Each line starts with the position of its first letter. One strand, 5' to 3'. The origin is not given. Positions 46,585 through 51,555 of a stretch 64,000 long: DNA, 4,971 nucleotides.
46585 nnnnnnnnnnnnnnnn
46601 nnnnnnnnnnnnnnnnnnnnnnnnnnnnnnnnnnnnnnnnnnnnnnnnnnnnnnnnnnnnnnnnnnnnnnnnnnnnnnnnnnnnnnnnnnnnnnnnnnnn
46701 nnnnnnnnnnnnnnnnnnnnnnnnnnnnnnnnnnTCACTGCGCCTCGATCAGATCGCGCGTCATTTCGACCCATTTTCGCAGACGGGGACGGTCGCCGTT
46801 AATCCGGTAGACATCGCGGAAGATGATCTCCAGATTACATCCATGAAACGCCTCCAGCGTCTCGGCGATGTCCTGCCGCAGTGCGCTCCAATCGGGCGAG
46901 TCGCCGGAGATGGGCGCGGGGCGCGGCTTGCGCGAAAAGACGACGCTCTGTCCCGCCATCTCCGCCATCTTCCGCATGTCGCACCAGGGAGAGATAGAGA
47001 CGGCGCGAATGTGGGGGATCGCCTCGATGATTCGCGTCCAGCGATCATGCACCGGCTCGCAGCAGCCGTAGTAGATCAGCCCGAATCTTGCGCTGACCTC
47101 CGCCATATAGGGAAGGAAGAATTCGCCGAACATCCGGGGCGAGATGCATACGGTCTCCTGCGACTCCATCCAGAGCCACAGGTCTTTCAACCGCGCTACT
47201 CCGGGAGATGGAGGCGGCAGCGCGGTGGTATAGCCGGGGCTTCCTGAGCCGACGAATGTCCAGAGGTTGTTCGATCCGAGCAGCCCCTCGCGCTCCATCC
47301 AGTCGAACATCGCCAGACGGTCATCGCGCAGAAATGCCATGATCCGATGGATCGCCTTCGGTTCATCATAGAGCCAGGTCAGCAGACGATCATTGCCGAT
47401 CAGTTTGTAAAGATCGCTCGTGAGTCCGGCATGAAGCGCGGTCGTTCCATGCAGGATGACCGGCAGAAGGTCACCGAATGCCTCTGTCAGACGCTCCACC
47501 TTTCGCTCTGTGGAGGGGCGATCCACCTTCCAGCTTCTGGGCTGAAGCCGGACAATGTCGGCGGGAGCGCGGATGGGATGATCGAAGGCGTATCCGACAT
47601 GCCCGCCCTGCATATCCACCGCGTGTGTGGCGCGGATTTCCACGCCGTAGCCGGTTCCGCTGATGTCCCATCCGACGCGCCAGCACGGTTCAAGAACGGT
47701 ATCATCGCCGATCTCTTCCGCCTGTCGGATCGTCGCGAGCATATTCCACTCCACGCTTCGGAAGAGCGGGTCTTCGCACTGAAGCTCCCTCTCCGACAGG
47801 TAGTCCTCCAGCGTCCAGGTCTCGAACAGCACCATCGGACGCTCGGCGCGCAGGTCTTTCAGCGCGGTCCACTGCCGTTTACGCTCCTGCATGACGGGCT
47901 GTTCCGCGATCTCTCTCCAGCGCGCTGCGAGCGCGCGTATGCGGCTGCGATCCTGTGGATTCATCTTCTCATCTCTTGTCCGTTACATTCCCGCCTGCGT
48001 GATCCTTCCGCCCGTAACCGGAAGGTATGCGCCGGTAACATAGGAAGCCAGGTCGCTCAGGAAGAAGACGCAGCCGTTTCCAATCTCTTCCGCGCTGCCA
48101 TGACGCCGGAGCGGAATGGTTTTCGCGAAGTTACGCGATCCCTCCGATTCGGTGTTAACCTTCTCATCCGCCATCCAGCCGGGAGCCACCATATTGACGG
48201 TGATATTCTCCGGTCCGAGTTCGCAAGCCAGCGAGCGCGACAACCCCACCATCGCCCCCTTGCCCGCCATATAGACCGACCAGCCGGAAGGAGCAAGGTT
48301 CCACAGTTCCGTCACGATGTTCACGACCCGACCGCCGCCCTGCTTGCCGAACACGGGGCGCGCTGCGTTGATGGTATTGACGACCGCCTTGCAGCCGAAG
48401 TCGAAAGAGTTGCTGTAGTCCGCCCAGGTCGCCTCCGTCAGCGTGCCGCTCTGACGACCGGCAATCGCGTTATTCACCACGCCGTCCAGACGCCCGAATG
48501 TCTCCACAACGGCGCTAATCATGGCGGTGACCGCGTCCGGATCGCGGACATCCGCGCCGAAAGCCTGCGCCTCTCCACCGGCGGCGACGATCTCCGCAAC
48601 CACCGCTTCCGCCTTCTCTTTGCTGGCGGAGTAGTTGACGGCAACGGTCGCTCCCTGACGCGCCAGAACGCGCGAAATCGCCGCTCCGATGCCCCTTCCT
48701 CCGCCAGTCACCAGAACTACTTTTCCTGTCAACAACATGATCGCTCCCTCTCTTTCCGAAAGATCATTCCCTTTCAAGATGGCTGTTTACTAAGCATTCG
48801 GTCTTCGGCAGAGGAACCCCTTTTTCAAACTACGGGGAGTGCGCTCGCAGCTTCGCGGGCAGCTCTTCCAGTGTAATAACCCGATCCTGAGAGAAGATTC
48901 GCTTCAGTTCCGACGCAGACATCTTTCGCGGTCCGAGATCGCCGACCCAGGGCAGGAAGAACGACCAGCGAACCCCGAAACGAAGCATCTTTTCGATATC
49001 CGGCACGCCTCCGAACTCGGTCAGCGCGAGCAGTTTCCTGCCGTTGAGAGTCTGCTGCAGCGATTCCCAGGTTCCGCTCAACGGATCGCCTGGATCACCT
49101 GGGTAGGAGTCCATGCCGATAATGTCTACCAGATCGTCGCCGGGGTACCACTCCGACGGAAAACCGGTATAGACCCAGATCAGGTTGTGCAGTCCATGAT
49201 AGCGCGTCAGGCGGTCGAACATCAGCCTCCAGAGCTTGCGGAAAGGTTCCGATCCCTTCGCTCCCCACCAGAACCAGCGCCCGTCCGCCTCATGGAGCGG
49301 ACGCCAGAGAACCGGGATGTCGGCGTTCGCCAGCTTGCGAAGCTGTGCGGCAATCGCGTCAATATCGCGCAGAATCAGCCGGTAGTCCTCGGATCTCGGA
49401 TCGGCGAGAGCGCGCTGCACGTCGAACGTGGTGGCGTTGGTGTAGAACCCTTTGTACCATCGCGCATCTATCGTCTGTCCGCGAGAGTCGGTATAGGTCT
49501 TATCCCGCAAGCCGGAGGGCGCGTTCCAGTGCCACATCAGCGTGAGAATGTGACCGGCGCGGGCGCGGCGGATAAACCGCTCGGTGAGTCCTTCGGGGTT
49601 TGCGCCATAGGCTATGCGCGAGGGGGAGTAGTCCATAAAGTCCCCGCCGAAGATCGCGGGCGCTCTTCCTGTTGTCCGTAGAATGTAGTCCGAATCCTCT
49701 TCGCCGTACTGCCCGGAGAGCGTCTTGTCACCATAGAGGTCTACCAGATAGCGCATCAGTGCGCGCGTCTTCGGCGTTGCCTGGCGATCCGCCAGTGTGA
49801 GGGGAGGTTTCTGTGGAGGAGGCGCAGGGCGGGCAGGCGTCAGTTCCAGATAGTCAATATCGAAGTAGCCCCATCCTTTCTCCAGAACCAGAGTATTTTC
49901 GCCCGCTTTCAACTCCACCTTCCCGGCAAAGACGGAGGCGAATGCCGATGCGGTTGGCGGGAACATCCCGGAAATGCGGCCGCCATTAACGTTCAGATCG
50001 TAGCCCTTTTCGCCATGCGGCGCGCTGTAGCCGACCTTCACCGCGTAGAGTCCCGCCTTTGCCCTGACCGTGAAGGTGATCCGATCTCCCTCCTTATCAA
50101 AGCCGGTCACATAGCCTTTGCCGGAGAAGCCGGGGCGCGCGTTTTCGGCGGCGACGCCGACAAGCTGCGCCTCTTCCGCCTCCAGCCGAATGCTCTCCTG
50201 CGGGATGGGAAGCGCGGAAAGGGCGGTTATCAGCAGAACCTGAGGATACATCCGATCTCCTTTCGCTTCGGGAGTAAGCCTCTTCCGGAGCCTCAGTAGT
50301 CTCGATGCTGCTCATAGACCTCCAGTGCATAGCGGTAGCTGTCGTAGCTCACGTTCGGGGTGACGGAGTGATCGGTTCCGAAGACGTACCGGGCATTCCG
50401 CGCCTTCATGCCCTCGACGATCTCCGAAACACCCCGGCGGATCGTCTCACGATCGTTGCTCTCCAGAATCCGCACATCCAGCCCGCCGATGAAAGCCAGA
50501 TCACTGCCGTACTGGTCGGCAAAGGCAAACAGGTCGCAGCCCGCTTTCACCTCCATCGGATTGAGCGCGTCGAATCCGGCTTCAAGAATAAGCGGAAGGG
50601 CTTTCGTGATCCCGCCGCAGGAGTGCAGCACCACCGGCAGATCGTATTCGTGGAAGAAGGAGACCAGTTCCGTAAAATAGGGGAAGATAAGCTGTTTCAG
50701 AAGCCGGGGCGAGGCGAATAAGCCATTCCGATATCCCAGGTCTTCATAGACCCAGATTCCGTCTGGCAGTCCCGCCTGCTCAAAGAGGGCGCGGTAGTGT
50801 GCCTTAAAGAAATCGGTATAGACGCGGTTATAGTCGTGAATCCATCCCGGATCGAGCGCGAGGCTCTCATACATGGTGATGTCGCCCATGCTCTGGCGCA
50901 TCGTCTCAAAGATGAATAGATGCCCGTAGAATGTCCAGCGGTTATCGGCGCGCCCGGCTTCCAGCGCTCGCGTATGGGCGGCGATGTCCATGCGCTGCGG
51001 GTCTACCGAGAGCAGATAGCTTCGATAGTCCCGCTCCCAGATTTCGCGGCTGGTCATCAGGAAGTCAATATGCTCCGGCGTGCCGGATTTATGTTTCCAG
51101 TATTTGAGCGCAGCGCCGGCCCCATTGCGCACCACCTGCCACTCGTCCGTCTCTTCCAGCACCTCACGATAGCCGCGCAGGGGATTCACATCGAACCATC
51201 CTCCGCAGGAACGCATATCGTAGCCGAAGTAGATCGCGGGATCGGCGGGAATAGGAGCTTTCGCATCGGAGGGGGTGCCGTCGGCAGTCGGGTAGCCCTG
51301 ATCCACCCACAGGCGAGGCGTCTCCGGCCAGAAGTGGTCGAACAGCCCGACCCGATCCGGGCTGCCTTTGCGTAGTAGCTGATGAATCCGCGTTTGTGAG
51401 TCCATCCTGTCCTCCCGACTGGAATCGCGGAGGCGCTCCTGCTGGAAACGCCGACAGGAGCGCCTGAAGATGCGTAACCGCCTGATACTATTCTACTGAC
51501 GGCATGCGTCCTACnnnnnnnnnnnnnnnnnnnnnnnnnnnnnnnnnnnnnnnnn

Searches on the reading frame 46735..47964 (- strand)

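Call 71: search_protein_families(library=pfam, proteins=[window:46735-47964:-], max_evalue=0.0001)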
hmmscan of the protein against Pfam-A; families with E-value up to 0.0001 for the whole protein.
window:46735-47964:- (409 aa): 1 family
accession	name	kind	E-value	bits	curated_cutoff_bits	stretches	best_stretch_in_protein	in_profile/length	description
PF01208.23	URO-D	-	9e-05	22.1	23.9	0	273-340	211-282/346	Uroporphyrinogen decarboxylase (URO-D)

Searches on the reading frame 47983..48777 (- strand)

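Call 71: search_protein_families(library=pfam, proteins=[window:47983-48777:-], max_evalue=0.0001)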
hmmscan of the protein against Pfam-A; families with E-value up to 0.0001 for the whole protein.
window:47983-48777:- (264 aa): 3 families
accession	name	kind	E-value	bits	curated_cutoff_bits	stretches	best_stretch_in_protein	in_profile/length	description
PF13561.12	adh_short_C2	-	2.3e-51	175.1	27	1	28-257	6-234/236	Enoyl-(Acyl carrier protein) reductase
PF00106.31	adh_short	-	2e-43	148.6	26.6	1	19-204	1-184/195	short chain dehydrogenase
PF08659.16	KR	-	4.5e-13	49.9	22.6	1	21-126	3-110/180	KR domain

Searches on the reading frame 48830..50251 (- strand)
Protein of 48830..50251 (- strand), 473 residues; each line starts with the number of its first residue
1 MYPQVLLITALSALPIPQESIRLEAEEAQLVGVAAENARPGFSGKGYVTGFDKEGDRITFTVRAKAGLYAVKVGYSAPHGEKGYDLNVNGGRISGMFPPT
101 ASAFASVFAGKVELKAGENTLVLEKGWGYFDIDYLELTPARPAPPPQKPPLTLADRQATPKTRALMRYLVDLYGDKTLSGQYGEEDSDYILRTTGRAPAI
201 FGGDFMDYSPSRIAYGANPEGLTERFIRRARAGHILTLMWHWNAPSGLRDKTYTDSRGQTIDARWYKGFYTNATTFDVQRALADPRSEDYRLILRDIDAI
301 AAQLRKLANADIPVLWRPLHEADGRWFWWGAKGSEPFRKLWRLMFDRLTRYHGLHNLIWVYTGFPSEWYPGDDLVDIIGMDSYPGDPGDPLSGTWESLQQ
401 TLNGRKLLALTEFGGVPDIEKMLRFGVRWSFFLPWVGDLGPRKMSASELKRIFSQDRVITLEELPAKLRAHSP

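Call 71: search_protein_families(library=pfam, proteins=[window:48830-50251:-], max_evalue=0.0001)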
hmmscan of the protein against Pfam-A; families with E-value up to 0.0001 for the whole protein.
window:48830-50251:- (473 aa): 2 families
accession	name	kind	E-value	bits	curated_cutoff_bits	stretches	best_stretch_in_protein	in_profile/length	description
PF02156.21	Glyco_hydro_26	-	8.3e-69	232.8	20.2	1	155-462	2-310/311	Glycosyl hydrolase family 26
PF16990.11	CBM_35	-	3.7e-27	95.5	28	1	22-139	2-120/121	Carbohydrate binding module (family 35)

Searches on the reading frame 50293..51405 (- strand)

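Call 71: search_protein_families(library=pfam, proteins=[window:50293-51405:-], max_evalue=0.0001)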
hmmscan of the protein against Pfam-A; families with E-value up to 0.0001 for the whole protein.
window:50293-51405:- (370 aa): 1 family
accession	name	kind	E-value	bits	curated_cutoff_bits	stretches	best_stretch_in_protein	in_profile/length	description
PF01208.23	URO-D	-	2.8e-14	53.4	23.9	1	221-363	206-342/346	Uroporphyrinogen decarboxylase (URO-D)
